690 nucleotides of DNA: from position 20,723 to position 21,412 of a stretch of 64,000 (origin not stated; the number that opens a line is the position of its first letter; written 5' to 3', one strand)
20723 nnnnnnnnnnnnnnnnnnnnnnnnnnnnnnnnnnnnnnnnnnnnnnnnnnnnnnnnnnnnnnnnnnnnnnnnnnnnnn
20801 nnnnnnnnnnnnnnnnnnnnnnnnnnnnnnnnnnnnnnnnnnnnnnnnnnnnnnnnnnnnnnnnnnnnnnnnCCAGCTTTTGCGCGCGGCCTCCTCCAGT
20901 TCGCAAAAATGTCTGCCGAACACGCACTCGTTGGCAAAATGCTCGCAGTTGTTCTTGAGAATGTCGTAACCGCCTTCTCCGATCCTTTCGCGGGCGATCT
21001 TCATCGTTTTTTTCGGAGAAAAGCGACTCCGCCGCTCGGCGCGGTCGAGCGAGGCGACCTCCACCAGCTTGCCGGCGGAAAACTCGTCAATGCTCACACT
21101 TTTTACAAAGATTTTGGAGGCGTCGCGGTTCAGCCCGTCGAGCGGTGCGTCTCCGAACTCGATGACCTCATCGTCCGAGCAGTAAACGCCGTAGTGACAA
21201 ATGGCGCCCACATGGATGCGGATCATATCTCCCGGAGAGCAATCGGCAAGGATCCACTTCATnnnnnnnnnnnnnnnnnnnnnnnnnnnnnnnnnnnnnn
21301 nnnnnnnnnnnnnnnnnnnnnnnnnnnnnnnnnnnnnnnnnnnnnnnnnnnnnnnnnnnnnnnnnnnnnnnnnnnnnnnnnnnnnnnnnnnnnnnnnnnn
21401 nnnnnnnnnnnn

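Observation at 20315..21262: Fusion of an LRAT/PLAAT-type thiol acyltransferase/phospholipase domain with a possibly degenerate Sfp-like PPTase domain, next to its own ACP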

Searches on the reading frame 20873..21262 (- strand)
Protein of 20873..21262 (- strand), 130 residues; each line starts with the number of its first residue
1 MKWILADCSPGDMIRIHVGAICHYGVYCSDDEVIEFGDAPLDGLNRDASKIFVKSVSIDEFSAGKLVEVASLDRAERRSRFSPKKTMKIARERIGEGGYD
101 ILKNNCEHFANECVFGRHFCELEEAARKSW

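Call 48: search_protein_representatives(protein=window:20873-21262:-)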
Query: 130 residues. Proteins with E-value up to 0.001 (for the whole library): 1977; up to 1e-10: 283; up to 1e-30: 37. The best 150 are listed.
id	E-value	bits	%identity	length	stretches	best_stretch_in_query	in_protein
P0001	4.1e-73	260.2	100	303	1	13-130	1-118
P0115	9.7e-41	155.4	33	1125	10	9-117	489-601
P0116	1.6e-39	151.5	55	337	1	1-130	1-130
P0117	2.0e-38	148.0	53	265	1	1-130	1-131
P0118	5.3e-38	146.6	59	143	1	1-130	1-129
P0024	3.2e-37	144.0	51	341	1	1-130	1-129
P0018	6.4e-37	143.1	56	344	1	1-130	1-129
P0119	1.1e-36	142.3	50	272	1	1-130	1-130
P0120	6.0e-36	139.9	48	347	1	1-130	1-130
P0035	1.7e-35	138.5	52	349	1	1-130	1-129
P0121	1.8e-35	138.4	52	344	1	1-130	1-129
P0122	1.9e-35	138.3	51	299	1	1-130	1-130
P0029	2.2e-35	138.1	51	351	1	1-130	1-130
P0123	3.9e-35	137.3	50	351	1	1-130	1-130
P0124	5.9e-35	136.7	47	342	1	1-128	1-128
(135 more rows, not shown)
